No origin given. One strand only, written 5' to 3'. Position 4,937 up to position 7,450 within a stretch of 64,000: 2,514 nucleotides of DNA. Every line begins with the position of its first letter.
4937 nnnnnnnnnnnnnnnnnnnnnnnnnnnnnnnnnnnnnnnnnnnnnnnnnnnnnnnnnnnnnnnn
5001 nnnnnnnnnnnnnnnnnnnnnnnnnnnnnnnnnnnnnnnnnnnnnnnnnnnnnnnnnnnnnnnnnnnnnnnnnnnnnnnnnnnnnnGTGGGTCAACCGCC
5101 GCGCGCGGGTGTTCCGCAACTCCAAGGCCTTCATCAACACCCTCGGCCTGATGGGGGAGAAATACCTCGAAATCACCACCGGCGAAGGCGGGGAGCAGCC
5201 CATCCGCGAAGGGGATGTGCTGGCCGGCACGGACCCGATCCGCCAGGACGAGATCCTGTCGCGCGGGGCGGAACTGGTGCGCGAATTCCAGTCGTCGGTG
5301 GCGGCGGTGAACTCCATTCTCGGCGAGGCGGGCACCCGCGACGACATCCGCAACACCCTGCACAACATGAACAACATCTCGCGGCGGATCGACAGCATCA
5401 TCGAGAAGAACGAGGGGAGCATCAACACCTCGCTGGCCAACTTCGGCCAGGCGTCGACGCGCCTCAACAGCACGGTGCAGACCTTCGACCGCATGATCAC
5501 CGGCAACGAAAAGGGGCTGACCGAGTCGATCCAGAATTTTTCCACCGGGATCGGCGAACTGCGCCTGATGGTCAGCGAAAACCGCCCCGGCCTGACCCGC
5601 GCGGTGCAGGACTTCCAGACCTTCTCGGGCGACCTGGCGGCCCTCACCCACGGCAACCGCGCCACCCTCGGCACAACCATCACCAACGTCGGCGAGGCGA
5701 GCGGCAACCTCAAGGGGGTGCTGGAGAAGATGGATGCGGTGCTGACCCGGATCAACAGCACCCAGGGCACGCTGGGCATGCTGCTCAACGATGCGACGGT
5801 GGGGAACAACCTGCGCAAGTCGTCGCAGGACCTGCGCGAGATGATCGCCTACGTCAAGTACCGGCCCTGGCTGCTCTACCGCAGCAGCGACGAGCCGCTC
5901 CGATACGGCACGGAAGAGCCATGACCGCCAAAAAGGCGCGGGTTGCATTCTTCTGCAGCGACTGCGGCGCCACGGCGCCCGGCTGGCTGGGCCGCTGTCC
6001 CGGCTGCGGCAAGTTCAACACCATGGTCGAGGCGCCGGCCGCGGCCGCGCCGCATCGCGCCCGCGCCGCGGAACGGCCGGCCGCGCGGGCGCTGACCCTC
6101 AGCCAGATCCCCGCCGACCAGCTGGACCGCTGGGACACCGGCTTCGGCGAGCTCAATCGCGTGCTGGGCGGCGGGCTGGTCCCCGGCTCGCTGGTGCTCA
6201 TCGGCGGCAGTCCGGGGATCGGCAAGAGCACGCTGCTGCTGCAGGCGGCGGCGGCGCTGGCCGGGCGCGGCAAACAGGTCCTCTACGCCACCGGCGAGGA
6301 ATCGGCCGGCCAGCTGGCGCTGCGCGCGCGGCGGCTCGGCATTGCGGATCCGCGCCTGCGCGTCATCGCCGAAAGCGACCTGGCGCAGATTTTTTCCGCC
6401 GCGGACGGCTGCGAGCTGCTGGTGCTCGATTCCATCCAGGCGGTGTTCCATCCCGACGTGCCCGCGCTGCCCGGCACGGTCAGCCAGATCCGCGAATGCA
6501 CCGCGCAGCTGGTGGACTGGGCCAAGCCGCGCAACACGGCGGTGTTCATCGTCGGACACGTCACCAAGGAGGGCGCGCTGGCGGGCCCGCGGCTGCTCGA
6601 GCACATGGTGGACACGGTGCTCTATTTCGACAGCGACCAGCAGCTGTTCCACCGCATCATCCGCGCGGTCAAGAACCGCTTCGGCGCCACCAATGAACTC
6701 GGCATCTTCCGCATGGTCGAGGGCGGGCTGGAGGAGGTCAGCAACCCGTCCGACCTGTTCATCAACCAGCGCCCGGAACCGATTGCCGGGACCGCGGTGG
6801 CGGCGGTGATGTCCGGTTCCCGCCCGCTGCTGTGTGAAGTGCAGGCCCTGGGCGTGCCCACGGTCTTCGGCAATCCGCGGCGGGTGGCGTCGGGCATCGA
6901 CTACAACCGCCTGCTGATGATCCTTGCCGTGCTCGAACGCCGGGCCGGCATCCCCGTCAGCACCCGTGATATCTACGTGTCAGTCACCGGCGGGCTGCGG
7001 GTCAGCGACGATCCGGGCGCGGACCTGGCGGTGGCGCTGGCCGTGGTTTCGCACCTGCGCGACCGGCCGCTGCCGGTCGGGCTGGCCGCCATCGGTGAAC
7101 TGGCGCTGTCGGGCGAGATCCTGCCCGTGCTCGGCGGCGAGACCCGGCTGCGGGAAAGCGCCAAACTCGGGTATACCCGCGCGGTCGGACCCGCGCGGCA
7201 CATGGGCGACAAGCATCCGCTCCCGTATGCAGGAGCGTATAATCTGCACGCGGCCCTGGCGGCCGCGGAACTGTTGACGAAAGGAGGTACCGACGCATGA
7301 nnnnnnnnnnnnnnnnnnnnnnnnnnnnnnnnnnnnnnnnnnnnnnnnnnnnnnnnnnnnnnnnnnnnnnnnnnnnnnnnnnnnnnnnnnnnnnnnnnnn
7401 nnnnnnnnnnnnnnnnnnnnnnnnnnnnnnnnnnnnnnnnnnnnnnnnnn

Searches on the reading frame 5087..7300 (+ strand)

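Call 80: search_protein_families(library=pfam, proteins=[window:5087-7300:+], max_evalue=0.00001)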
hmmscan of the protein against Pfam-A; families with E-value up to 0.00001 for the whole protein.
window:5087-7300:+ (737 aa): 6 families
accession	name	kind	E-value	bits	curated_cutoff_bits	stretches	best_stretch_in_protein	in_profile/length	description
PF13481.12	AAA_25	-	1.8e-15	57.5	27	1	341-497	7-195/195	AAA domain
PF06745.19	ATPase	-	7.8e-11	42.2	26.6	1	351-419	3-72/231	KaiC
PF18073.7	Zn_ribbon_LapB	-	1.5e-09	37.8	25.7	1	290-315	3-28/28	Rubredoxin metal binding domain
PF03796.21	DnaB_C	-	1.8e-06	28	27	1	350-414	3-67/255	DnaB-like helicase C terminal domain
PF13191.12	AAA_16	-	6.9e-06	27.1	32.6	0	364-487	24-136/167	AAA ATPase domain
PF05362.19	Lon_C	-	7.5e-06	26.1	21.1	0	626-706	93-173/205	Lon protease (S16) C-terminal proteolytic domain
